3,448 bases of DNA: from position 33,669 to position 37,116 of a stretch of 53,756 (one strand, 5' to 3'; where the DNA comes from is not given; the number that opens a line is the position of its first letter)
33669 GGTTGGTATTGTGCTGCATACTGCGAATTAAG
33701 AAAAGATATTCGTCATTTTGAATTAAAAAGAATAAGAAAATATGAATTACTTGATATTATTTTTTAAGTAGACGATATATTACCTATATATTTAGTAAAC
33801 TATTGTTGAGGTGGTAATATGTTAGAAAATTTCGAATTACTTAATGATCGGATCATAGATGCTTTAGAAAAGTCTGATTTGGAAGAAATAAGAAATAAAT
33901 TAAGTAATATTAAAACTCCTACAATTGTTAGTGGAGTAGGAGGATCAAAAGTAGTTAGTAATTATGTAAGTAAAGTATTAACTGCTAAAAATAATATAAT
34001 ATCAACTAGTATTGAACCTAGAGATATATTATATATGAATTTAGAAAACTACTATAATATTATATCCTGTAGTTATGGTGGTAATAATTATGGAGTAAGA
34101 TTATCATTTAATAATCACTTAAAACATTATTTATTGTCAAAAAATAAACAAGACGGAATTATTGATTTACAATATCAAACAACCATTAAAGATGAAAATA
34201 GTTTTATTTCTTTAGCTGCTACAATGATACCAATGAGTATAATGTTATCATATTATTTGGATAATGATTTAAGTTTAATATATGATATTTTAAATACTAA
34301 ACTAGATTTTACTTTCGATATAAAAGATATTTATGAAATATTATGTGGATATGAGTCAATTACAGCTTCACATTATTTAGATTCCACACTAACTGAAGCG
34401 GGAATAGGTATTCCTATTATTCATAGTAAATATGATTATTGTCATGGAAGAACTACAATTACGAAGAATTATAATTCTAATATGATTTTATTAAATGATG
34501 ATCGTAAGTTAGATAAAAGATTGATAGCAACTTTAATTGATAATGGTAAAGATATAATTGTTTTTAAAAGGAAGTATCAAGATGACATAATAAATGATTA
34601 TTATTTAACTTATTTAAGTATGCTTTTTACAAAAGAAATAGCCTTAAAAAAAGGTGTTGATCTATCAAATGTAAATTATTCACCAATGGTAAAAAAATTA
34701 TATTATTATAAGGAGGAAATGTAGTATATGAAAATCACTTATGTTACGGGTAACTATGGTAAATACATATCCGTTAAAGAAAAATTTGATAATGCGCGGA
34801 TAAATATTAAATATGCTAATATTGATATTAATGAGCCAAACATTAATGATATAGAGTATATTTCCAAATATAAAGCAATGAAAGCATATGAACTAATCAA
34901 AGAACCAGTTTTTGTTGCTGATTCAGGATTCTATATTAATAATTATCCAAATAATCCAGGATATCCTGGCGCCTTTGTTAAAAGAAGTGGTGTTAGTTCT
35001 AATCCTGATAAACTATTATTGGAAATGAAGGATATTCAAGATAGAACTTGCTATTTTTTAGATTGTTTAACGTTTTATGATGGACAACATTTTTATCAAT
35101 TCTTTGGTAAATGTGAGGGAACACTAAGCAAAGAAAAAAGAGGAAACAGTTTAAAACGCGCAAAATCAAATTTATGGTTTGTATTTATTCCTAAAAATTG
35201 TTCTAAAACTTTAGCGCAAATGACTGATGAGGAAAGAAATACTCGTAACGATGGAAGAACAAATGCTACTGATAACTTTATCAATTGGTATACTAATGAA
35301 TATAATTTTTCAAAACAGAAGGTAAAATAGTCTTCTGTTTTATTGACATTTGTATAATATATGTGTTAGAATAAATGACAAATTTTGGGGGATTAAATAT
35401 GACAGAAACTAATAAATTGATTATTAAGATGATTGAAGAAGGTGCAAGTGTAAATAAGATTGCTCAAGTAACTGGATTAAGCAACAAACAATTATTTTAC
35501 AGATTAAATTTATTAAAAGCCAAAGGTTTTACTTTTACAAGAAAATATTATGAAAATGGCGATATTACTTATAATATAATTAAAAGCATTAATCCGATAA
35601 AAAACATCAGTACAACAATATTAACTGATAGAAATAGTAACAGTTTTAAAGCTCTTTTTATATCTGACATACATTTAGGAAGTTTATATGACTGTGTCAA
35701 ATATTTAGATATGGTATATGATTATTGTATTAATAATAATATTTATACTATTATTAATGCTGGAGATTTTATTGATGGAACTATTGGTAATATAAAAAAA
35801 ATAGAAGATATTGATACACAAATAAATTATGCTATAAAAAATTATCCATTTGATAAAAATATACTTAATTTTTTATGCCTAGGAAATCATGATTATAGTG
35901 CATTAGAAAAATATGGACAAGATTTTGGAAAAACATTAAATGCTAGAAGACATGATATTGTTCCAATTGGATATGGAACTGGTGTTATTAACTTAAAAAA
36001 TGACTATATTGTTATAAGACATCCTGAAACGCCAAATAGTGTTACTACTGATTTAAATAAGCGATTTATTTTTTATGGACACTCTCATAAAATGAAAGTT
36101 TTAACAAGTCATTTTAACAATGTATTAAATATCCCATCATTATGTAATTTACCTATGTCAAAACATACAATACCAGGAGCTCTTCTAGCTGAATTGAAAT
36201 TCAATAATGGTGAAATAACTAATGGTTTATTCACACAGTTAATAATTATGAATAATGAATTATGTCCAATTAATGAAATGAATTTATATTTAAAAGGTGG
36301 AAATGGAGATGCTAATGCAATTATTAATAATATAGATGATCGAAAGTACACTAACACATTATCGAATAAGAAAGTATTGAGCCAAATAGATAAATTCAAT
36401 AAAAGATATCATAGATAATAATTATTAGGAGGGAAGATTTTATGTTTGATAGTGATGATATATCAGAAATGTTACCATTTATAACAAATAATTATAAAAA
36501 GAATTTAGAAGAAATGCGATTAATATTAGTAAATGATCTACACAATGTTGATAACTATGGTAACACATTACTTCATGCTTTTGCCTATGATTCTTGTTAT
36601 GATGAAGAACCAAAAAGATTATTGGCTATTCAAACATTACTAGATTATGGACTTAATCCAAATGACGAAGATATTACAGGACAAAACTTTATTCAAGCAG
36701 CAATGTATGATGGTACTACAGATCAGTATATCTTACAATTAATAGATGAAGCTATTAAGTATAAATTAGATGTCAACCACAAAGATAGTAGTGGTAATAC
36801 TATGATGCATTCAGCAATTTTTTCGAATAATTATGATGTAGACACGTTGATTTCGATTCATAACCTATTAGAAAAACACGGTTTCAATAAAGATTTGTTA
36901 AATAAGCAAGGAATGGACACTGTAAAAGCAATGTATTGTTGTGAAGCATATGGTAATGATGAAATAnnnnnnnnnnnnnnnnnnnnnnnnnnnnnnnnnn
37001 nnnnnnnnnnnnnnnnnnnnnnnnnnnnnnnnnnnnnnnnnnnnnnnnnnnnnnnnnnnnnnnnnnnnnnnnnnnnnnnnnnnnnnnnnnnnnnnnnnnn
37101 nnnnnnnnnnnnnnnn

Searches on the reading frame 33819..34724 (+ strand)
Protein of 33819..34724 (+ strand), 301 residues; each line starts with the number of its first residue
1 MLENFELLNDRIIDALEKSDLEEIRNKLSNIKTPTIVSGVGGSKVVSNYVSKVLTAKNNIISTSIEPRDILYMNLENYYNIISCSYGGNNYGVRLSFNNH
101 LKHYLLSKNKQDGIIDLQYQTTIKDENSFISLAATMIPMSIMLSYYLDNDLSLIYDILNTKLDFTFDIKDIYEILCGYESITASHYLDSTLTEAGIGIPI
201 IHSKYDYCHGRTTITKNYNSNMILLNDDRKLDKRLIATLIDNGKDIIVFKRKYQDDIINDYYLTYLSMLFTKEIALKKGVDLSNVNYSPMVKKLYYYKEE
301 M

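Call 3: search_protein_families(library=pfam, proteins=[window:33819-34724:+], max_evalue=0.01)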
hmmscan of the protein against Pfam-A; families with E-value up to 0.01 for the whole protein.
window:33819-34724:+ (301 aa): 1 family
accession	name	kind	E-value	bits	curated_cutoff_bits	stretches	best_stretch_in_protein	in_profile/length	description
PF20280.3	CTD4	-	0.0036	17.3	27.6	1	2-59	24-83/217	C-terminal domain 4 of the ABC-three component (ABC-3C) systems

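Call 4: search_protein_families(library=padloc, proteins=[window:33819-34724:+], max_evalue=0.01)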
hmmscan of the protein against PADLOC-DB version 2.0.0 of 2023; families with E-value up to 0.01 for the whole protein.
window:33819-34724:+ (301 aa): 0 families

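Call 5: search_protein_families(library=ncbifam, proteins=[window:33819-34724:+], max_evalue=0.01)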
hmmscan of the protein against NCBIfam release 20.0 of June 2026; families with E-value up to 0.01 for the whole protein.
window:33819-34724:+ (301 aa): 1 family
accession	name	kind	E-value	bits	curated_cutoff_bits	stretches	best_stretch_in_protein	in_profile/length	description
TIGR02128.1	G6PI_arch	equivalog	0.0023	16.9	213.9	1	18-89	11-78/308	bifunctional phosphoglucose/phosphomannose isomerase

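Call 52: search_protein_families(library=phrogs, proteins=[window:33819-34724:+], max_evalue=0.001)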
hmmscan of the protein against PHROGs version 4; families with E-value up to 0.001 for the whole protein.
window:33819-34724:+ (301 aa): 0 families

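Call 81: search_solved_structures(query=window:33819-34724:+, max_evalue=1)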
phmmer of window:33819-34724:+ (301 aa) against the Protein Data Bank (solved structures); distinct sequences matched with E-value up to 1: 1.
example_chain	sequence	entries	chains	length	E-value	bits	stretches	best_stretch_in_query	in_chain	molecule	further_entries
4hs5_A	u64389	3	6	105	0.63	12.9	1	205-273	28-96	Protein CyaY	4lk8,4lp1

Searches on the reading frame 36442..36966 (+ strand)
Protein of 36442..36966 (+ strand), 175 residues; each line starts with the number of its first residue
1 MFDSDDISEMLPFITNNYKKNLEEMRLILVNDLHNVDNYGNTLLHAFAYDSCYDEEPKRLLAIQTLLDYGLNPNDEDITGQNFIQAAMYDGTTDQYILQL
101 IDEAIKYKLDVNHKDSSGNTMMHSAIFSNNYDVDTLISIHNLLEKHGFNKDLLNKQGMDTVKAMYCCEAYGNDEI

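Call 29: find_related_loci(query=A2, collection=metagenome_contigs, flank=10000)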
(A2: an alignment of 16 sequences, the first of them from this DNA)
Query A2 (175 aa) in metagenome_contigs; peptide patterns used: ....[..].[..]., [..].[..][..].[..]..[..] (x = any residue, [..] = any of these).
106 stretches matched a pattern; 9 encode a relative of the query (tblastn E <= 1e-3); 9 distinct loci.
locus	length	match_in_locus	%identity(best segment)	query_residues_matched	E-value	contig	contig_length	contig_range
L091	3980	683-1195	37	1-175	9e-29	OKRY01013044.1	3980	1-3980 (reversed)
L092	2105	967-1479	38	1-175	7e-27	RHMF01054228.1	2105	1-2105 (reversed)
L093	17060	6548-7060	33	1-175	6e-26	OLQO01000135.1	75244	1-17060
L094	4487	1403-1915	33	1-175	4e-26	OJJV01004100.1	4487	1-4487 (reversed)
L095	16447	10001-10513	33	1-175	6e-26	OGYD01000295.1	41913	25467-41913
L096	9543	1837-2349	33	1-175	2e-25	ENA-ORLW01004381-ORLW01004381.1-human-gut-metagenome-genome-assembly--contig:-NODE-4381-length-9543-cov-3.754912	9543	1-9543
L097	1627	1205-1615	36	3-143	2e-21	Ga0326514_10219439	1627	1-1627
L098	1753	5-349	37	60-175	3e-18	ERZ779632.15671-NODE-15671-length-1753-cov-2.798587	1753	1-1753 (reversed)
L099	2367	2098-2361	34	1-91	1e-7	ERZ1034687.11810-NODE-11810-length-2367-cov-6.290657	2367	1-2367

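Call 31: find_related_loci(query=A2, collection=viral_contigs, flank=10000)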
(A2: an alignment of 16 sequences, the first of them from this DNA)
Query A2 (175 aa) in viral_contigs; peptide patterns used: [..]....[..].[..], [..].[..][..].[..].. (x = any residue, [..] = any of these).
36 stretches matched a pattern; 1 encode a relative of the query (tblastn E <= 1e-3); 1 distinct loci.
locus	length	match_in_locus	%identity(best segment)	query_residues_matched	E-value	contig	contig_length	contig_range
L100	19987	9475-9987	37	1-175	3e-29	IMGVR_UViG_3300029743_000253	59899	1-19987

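Call 34: search_protein_families(library=ncbifam, proteins=[L100:11059-13722:+], max_evalue=0.01)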
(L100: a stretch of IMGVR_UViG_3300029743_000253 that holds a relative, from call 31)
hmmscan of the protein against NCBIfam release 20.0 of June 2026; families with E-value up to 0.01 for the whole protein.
L100:11059-13722:+ (887 aa): 0 families
